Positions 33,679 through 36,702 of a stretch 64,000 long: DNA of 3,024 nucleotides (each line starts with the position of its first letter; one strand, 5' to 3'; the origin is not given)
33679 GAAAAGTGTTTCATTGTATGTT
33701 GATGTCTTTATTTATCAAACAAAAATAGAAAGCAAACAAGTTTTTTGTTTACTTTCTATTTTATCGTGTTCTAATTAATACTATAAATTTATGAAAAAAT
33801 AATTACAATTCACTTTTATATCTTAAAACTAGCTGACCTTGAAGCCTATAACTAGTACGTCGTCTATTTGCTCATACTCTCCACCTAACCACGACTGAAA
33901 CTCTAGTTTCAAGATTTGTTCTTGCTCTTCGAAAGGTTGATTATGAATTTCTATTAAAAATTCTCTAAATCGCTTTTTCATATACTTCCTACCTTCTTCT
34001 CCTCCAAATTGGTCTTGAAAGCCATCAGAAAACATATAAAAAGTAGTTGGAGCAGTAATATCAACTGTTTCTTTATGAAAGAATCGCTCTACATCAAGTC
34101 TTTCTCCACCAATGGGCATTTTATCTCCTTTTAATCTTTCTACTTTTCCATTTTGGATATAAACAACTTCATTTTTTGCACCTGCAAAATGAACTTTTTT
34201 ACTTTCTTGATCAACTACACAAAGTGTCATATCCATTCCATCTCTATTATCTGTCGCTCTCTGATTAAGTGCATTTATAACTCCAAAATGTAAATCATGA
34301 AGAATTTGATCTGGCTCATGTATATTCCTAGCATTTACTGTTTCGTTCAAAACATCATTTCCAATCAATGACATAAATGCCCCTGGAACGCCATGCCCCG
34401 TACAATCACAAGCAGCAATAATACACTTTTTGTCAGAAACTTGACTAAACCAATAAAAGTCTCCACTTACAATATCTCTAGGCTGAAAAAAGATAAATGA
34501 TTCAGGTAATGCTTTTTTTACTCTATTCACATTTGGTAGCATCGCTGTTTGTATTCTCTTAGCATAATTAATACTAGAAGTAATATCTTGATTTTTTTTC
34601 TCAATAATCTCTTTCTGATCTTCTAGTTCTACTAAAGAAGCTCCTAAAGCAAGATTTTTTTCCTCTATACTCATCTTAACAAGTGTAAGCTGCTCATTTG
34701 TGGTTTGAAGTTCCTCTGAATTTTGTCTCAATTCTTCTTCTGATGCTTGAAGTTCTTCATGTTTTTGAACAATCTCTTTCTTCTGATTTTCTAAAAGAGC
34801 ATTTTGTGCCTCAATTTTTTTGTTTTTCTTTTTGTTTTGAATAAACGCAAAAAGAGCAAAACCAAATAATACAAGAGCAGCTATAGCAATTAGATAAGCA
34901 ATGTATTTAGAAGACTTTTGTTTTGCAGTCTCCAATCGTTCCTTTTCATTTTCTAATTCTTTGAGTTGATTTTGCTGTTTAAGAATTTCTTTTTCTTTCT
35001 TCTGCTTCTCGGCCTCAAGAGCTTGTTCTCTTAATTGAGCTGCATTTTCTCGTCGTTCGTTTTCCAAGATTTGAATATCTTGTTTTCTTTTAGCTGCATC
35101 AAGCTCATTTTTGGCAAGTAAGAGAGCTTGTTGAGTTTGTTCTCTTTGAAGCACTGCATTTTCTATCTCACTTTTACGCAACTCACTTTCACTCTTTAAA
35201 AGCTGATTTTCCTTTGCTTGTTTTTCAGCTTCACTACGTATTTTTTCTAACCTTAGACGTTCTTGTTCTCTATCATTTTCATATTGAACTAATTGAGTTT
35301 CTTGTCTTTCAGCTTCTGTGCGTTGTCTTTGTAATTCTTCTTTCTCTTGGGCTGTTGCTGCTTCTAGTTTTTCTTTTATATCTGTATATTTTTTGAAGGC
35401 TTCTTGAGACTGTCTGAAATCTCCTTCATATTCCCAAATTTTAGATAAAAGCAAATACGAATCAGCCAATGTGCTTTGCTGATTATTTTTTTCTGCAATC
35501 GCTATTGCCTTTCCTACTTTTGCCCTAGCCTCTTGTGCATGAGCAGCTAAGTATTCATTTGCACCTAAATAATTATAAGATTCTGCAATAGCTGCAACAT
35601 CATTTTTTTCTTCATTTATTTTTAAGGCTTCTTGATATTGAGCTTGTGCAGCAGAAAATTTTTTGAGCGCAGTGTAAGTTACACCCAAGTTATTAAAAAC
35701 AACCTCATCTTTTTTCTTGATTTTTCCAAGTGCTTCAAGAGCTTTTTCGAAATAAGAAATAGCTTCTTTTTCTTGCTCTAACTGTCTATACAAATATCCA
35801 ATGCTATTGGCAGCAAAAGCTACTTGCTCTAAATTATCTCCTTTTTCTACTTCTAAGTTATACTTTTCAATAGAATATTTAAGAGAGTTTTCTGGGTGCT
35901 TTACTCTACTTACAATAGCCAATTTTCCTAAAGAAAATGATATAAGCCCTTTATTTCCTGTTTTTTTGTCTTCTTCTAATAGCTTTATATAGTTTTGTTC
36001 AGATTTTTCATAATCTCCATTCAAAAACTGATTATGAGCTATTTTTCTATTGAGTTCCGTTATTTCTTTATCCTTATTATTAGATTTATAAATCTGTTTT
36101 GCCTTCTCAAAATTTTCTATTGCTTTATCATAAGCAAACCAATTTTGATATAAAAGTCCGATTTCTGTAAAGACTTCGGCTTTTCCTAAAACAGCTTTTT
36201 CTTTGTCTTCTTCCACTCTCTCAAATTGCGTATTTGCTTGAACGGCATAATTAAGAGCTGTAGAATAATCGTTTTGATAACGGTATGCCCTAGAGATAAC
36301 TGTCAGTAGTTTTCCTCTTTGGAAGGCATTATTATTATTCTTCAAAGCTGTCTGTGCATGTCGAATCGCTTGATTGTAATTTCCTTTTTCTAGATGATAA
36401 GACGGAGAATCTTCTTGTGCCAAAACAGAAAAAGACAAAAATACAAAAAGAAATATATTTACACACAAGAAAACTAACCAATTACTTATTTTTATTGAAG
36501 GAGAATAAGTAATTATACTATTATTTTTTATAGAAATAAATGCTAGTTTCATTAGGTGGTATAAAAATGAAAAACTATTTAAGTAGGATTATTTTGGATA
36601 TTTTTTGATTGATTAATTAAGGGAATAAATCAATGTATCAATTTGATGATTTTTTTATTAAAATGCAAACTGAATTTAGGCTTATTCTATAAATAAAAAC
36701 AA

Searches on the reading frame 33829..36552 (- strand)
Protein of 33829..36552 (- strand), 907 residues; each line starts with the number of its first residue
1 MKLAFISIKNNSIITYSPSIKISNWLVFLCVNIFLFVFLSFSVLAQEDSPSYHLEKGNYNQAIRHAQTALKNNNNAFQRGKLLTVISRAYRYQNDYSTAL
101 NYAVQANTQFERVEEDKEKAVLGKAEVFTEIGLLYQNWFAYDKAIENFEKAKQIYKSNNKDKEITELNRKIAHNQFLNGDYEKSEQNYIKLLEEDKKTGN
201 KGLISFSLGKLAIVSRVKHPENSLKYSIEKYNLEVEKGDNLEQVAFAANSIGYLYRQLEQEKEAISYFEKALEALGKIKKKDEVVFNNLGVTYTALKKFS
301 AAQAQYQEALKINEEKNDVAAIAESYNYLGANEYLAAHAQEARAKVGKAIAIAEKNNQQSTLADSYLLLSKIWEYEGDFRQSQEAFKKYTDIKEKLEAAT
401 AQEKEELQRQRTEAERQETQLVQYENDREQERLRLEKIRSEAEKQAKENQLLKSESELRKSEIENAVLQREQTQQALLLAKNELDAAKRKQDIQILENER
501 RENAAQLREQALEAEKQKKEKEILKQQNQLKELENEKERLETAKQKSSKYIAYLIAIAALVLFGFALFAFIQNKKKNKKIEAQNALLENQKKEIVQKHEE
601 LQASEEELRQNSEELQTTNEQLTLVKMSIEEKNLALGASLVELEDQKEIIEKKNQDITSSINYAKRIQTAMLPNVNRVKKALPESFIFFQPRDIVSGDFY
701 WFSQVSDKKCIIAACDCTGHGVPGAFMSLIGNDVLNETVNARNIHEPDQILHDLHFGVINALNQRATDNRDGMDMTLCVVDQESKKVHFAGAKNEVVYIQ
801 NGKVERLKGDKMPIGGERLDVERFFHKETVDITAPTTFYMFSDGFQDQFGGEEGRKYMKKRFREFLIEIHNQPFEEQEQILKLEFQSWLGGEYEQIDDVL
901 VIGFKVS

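Call 62: search_protein_families(library=pfam, proteins=[window:33829-36552:-], max_evalue=0.00001)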
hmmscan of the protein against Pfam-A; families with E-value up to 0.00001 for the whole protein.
window:33829-36552:- (907 aa): 7 families
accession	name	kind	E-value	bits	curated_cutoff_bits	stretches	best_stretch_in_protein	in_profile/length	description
PF13424.12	TPR_12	-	2.7e-19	69.6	30.1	1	244-314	2-76/77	Tetratricopeptide repeat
PF07228.17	SpoIIE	-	3.1e-16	60.3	25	1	707-906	2-191/192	Stage II sporulation protein E (SpoIIE)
PF13181.12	TPR_8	-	1.4e-15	56.5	25.7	0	249-273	5-29/34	Tetratricopeptide repeat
PF07719.23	TPR_2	-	1e-14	53.8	27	0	286-315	4-33/34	Tetratricopeptide repeat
PF00515.34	TPR_1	-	1.4e-14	53.6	27.8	0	285-315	3-33/34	Tetratricopeptide repeat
PF13374.12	TPR_10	-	1e-08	35.4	27.5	0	287-315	6-34/42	Tetratricopeptide repeat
PF13176.12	TPR_7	-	9.1e-06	25.8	27.9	0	250-277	4-30/36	Tetratricopeptide repeat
